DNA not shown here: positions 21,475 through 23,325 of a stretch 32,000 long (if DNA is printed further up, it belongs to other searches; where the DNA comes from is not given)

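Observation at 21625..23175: Divergent thermosome-like chaperonin is the first gene of the urease accessory operon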

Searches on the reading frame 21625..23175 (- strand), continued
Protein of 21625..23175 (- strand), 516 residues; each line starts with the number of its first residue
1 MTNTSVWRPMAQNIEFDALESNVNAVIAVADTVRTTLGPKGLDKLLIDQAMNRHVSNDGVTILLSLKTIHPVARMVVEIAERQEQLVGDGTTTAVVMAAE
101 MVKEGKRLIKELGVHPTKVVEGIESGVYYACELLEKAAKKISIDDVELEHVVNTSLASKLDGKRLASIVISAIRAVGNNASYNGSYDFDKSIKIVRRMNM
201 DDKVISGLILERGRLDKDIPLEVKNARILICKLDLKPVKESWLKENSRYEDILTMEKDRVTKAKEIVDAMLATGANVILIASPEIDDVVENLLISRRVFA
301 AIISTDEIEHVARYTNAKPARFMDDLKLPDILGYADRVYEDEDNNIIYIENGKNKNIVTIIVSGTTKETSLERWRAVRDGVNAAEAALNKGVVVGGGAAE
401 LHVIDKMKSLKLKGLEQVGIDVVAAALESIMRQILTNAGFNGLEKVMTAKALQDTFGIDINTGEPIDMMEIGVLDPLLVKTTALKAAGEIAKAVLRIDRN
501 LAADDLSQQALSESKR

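Call 24: find_homologous_proteins(query=P0270, max_evalue=1e-30)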
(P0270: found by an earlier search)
Query P0270 (521 aa): 3115 proteins with E <= 1e-30 among 8000 candidates; the best 120 are listed.
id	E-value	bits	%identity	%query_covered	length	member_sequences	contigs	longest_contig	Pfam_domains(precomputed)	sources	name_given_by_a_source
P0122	0.0e+0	1026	92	100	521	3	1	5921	PF00118.30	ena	-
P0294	6.4e-278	940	85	100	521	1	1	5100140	PF00118.30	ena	-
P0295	1.6e-233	794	72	100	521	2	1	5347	PF00118.30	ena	-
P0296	7.1e-230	781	71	99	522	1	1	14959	PF00118.30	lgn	-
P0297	2.9e-229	779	71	100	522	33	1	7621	PF00118.30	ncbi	-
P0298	1.3e-224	764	70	100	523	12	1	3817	PF00118.30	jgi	jgi:chaperonin GroEL (HSP60 family)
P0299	2.4e-224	763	70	100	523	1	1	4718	PF00118.30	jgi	-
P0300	5.1e-224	762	70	100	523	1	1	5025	PF00118.30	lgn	-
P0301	7.7e-224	762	70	100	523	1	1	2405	PF00118.30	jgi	-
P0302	7.9e-224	762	71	100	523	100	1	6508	PF00118.30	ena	-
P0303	1.4e-223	761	70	100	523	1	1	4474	PF00118.30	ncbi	-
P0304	4.0e-223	759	70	100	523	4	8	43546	PF00118.30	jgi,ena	jgi:archaeal chaperonin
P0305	3.4e-221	753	70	100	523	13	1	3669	PF00118.30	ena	-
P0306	2.6e-220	750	69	100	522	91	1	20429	PF00118.30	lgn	-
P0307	5.8e-220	749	68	99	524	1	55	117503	PF00118.30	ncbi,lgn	-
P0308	7.9e-220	748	69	100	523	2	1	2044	PF00118.30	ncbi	-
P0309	2.1e-219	747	69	100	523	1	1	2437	PF00118.30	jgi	-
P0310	2.0e-218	744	67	99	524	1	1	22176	PF00118.30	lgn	-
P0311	7.0e-217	739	68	99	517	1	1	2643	PF00118.30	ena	-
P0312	3.4e-215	733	68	99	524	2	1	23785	PF00118.30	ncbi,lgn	-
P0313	1.2e-213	728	67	100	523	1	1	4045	PF00118.30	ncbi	-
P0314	1.2e-211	721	67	100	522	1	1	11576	PF00118.30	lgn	-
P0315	4.7e-193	660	62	100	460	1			PF00118.30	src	-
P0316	1.5e-168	579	69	50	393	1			PF00118.30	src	-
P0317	4.7e-140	485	70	64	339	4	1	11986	PF00118.30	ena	-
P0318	2.0e-131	457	47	95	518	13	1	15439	PF00118.30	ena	-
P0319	8.3e-131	455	45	95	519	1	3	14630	PF00118.30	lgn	-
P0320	1.1e-130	454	45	97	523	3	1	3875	PF00118.30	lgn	-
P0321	1.3e-130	454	44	95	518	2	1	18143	PF00118.30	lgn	-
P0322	3.7e-130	453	44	95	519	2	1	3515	PF00118.30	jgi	jgi:archaeal chaperonin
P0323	1.8e-129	450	45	95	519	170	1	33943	PF00118.30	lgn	-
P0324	2.7e-129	450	44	95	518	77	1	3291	PF00118.30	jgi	-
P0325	4.5e-129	449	43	97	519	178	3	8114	PF00118.30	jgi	jgi:archaeal chaperonin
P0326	5.4e-129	449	46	95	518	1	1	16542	PF00118.30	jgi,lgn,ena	-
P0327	3.8e-128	446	44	95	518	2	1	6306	PF00118.30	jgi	jgi:chaperonin GroEL (HSP60 family)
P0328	4.7e-128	446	44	95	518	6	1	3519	PF00118.30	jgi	jgi:archaeal chaperonin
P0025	6.2e-128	445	44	95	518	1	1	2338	PF00118.30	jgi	jgi:archaeal chaperonin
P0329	6.8e-128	445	43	95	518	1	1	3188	PF00118.30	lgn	-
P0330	1.3e-127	444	45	95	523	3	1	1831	PF00118.30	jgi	jgi:archaeal chaperonin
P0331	1.3e-127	444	44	95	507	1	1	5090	PF00118.30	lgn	-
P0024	1.9e-127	444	44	95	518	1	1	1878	PF00118.30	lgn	-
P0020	3.7e-127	443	44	95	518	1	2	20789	PF00118.30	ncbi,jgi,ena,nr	ncbi:MAG: hypothetical protein JO327_11970 [Nitrososphaeraceae archaeon]|nr:hypothetical protein [Ni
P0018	4.8e-127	442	44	95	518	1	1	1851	PF00118.30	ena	-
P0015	5.3e-127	442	44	95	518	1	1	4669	PF00118.30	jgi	jgi:archaeal chaperonin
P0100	8.7e-127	442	44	97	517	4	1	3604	PF00118.30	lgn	-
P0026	8.9e-127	442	44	95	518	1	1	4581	PF00118.30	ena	-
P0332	1.9e-126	440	44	95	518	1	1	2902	PF00118.30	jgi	jgi:chaperonin GroEL (HSP60 family)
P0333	2.2e-126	440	44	95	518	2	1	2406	PF00118.30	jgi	jgi:archaeal chaperonin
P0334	2.3e-126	440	44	95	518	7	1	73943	PF00118.30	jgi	jgi:chaperonin GroEL (HSP60 family)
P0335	2.6e-126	440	44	95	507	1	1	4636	PF00118.30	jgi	jgi:chaperonin GroEL (HSP60 family)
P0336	2.8e-126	440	44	95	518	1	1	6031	PF00118.30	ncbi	-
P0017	3.0e-126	440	44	95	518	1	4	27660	PF00118.30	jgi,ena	jgi:archaeal chaperonin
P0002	3.6e-126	440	44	96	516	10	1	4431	PF00118.30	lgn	-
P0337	3.8e-126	439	44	95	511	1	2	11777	PF00118.30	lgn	-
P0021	4.2e-126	439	44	95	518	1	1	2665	PF00118.30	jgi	jgi:archaeal chaperonin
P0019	4.2e-126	439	44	95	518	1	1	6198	PF00118.30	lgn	-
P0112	4.5e-126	439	44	95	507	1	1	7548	PF00118.30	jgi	jgi:archaeal chaperonin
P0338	4.7e-126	439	43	95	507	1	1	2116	PF00118.30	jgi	jgi:archaeal chaperonin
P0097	5.3e-126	439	43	95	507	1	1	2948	PF00118.30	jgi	jgi:chaperonin GroEL (HSP60 family)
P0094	6.2e-126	439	43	95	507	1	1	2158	PF00118.30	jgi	jgi:chaperonin GroEL (HSP60 family)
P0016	6.4e-126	439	44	95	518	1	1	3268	PF00118.30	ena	-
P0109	6.5e-126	439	44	95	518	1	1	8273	PF00118.30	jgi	jgi:chaperonin GroEL (HSP60 family)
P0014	7.1e-126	439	44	95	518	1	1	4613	PF00118.30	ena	-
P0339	8.0e-126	438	44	95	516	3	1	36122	PF00118.30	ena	-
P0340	8.2e-126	438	43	95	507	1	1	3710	PF00118.30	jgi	jgi:chaperonin GroEL (HSP60 family)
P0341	8.5e-126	438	44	95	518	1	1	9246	PF00118.30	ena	-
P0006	9.6e-126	438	44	95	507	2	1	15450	PF00118.30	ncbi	-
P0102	1.2e-125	438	43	97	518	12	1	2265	PF00118.30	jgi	jgi:archaeal chaperonin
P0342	1.4e-125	438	44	95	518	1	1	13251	PF00118.30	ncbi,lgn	ncbi:thermosome subunit beta [soil metagenome]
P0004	1.4e-125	438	44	95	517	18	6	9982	PF00118.30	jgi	jgi:chaperonin GroEL (HSP60 family)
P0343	1.4e-125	438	44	95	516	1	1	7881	PF00118.30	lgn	-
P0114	1.5e-125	438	43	95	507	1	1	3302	PF00118.30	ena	-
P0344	1.6e-125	437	44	95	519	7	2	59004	PF00118.30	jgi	jgi:chaperonin GroEL (HSP60 family)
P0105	1.7e-125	437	44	95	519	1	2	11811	PF00118.30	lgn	-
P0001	1.8e-125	437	44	96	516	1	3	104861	PF00118.30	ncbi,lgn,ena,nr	ncbi:60 kDa chaperonin [archaeon HR04]|nr:60 kDa chaperonin [archaeon HR04]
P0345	1.9e-125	437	42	97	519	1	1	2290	PF00118.30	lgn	-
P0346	2.0e-125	437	44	95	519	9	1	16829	PF00118.30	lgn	-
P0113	2.3e-125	437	44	95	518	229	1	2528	PF00118.30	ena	-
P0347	2.4e-125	437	43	95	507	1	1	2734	PF00118.30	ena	-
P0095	2.7e-125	437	43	95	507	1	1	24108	PF00118.30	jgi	jgi:chaperonin GroEL (HSP60 family)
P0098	2.8e-125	437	44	95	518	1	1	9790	PF00118.30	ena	-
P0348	2.8e-125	437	42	97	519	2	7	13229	PF00118.30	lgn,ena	-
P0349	2.9e-125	437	44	95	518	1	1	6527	PF00118.30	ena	-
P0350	3.4e-125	436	44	95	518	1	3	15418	PF00118.30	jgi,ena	jgi:chaperonin GroEL (HSP60 family)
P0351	3.5e-125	436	44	95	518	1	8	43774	PF00118.30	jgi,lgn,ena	jgi:archaeal chaperonin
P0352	3.5e-125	436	44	95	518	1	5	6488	PF00118.30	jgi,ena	jgi:chaperonin GroEL (HSP60 family)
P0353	3.6e-125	436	44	95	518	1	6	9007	PF00118.30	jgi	jgi:chaperonin GroEL (HSP60 family)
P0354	3.7e-125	436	44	95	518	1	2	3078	PF00118.30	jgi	jgi:chaperonin GroEL (HSP60 family)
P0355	3.8e-125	436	44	95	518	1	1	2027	PF00118.30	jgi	jgi:chaperonin GroEL (HSP60 family)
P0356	3.8e-125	436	44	95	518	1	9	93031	PF00118.30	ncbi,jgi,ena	jgi:chaperonin GroEL (HSP60 family)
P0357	3.9e-125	436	44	95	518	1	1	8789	PF00118.30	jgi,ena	jgi:chaperonin GroEL (HSP60 family)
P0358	4.0e-125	436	44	95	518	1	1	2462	PF00118.30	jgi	jgi:chaperonin GroEL (HSP60 family)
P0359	4.0e-125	436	44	95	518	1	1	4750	PF00118.30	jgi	jgi:chaperonin GroEL (HSP60 family)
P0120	4.2e-125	436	44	95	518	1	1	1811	PF00118.30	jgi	jgi:archaeal chaperonin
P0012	4.4e-125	436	44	95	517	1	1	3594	PF00118.30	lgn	-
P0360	4.5e-125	436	43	97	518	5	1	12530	PF00118.30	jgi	jgi:archaeal chaperonin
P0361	4.6e-125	436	44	95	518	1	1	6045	PF00118.30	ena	-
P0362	4.6e-125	436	44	95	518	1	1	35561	PF00118.30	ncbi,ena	-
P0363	4.7e-125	436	44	95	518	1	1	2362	PF00118.30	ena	-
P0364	4.7e-125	436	44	95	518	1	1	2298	PF00118.30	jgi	jgi:chaperonin GroEL (HSP60 family)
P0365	5.3e-125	436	44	95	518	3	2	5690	PF00118.30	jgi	jgi:chaperonin GroEL (HSP60 family)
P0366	5.3e-125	436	44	95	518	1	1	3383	PF00118.30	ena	-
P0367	5.7e-125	436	44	95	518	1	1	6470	PF00118.30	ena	-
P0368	6.2e-125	435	44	97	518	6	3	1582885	PF00118.30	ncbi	ncbi:MAG TPA: TCP-1/cpn60 chaperonin family protein [Candidatus Nitrosocosmicus sp.]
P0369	8.3e-125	435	43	95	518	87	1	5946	PF00118.30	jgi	-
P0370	9.2e-125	435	43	97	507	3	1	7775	PF00118.30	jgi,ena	jgi:chaperonin GroEL (HSP60 family)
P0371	1.1e-124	435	44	96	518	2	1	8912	PF00118.30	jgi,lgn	-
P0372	1.3e-124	434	43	95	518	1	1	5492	PF00118.30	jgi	jgi:chaperonin GroEL (HSP60 family)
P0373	1.6e-124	434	44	95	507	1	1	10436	PF00118.30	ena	-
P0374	1.8e-124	434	43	95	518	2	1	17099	PF00118.30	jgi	jgi:chaperonin GroEL (HSP60 family)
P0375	2.1e-124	434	44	95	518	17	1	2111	PF00118.30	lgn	-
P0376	2.2e-124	434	44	95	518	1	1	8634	PF00118.30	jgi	jgi:chaperonin GroEL (HSP60 family)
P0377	2.5e-124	434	43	95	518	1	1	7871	PF00118.30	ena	-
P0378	3.1e-124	433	44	95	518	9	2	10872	PF00118.30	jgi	jgi:chaperonin GroEL (HSP60 family)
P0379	3.3e-124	433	43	95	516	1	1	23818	PF00118.30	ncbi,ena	-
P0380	3.3e-124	433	45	95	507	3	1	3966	PF00118.30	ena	-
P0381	3.8e-124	433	43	95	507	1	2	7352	PF00118.30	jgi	jgi:chaperonin GroEL (HSP60 family)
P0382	6.1e-124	432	45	97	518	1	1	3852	PF00118.30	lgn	-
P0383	7.6e-124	432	43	95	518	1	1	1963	PF00118.30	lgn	-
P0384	8.5e-124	432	43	95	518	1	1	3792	PF00118.30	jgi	jgi:chaperonin GroEL (HSP60 family)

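Call 29: list_cluster_members(proteins=[P0136, P0137, P0138, P0139, P0141, P0142, P0144, P0147, P0134, P0135])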
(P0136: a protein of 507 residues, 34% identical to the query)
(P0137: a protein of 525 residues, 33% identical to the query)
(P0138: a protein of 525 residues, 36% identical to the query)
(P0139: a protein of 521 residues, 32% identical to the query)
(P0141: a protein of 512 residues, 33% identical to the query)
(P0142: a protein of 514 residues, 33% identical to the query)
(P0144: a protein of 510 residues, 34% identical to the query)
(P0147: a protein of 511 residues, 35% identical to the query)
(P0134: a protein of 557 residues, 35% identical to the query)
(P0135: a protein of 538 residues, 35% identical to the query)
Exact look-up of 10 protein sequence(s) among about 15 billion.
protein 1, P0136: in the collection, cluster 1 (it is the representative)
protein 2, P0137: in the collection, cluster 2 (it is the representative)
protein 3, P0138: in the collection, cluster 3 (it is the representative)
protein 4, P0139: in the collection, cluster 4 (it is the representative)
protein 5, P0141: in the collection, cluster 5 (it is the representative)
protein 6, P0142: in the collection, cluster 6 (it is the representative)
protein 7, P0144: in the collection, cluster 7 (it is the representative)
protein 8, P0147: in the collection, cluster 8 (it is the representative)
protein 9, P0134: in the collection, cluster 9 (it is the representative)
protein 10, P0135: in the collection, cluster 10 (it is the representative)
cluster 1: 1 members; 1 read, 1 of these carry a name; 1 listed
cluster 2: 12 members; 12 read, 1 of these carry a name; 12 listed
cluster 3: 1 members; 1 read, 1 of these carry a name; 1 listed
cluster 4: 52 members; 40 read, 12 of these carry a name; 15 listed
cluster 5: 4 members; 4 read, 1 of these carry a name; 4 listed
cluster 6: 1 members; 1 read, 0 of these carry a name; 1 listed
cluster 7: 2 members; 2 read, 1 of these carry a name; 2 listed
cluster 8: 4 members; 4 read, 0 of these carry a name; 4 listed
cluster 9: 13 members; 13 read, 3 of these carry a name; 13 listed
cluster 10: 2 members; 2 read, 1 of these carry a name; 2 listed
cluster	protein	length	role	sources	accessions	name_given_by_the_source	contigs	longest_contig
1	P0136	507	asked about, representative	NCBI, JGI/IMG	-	chaperonin GroEL (HSP60 family)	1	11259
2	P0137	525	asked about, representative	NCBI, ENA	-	-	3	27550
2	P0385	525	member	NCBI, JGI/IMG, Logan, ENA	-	chaperonin GroEL (HSP60 family)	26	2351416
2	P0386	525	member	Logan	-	-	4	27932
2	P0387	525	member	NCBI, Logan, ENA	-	-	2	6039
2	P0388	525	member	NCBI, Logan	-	-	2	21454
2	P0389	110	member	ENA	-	-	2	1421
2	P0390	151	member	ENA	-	-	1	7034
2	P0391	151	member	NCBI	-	-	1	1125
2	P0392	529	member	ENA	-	-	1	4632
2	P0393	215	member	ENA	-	-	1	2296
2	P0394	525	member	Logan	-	-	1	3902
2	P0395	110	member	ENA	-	-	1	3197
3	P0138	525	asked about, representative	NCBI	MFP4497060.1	MAG: TCP-1/cpn60 chaperonin family protein [Vulcanimicrobiota bacterium]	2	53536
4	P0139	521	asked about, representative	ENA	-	-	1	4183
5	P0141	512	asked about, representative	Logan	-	-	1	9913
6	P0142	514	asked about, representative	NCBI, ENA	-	-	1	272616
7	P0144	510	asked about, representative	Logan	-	-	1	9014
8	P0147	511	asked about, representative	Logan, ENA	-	-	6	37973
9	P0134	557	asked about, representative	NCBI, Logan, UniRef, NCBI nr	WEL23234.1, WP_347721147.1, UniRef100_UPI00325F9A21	thermosome subunit alpha [Candidatus Nanohalovita haloferacivicina] | thermosome subunit alpha n=1 Tax=Candidatus Nanohalovita haloferacivicina TaxID=2978046 ... | Chaperonin GroEL, HSP60 family [Candidatus Nanohalobia archaeon BNXNv]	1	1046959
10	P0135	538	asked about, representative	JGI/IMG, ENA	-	-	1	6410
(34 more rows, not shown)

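Call 35: find_encoding_contigs(protein=P0125, flank=10000, max_places=2)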
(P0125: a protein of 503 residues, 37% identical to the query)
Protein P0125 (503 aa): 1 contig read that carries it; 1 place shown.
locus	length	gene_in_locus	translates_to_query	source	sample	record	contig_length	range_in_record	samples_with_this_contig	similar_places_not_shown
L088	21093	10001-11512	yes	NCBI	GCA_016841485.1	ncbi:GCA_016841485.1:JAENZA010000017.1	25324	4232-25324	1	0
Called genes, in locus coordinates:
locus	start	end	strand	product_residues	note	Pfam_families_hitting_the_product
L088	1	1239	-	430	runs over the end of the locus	PF00909:Ammonium_transp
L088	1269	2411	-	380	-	PF03253:UT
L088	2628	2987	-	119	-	-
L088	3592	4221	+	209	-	-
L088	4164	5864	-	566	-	PF00916:Sulfate_transp, PF01740:STAS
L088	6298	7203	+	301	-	PF01978:TrmB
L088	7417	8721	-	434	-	PF00909:Ammonium_transp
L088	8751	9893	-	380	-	PF03253:UT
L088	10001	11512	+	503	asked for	PF00118:Cpn60_TCP1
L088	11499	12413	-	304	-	PF01774:UreD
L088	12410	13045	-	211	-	PF02492:cobW, PF03205:MobB (faint), PF03308:MeaB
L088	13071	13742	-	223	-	PF01730:UreF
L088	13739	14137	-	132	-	PF02814:UreE_N (weak)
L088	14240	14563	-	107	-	-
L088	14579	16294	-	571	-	PF00449:Urease_alpha, PF07969:Amidohydro_3 (faint), PF01979:Amidohydro_1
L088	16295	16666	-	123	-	PF00699:Urease_beta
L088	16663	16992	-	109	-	PF00547:Urease_gamma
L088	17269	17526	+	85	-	PF13340:DUF4096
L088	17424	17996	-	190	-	-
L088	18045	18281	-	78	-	PF01925:TauE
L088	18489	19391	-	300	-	PF03729:DUF308 (faint)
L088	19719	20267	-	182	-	PF03729:DUF308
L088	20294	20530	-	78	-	-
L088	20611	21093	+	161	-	?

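Call 36: find_encoding_contigs(protein=P0307, flank=10000, max_places=2)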
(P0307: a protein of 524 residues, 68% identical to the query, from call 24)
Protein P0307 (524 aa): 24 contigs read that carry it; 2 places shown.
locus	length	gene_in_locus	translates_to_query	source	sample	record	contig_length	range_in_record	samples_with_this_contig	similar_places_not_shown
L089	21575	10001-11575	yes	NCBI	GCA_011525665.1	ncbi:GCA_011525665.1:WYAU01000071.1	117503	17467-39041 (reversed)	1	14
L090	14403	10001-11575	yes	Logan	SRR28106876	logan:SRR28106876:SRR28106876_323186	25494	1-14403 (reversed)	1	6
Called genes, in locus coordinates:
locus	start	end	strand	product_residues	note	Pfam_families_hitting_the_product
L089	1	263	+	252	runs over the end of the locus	PF02463:SMC_N, PF00005:ABC_tran, PF13304:AAA_21 (faint), PF12399:BCA_ABC_TP_C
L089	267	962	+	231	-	PF00005:ABC_tran, PF13304:AAA_21 (faint)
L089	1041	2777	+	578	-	PF00909:Ammonium_transp, PF00543:P-II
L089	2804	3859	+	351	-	PF07610:DUF1573, PF22544:HYDIN_VesB_CFA65-like_Ig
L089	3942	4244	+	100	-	PF00547:Urease_gamma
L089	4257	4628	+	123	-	PF00699:Urease_beta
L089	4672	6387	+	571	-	PF00449:Urease_alpha, PF01979:Amidohydro_1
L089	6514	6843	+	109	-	-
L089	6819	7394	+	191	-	PF02814:UreE_N (weak), PF05194:UreE_C (weak)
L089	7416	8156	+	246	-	PF01730:UreF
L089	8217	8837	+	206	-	PF02492:cobW, PF03308:MeaB (faint)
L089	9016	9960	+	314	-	PF01774:UreD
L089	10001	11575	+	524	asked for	PF00118:Cpn60_TCP1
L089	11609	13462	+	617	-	PF00474:SSF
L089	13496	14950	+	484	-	PF00672:HAMP, PF02518:HATPase_c, PF13581:HATPase_c_2 (faint)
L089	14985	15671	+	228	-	PF00072:Response_reg, PF00196:GerE, PF08281:Sigma70_r4_2 (weak)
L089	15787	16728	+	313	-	-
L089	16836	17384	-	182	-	PF01797:Y1_Tnp (faint)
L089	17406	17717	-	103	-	-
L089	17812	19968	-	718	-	PF07693:KAP_NTPase, PF13401:AAA_22 (weak)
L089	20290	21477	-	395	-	PF12917:YfbR-like, PF13023:HD_3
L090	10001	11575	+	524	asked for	PF00118:Cpn60_TCP1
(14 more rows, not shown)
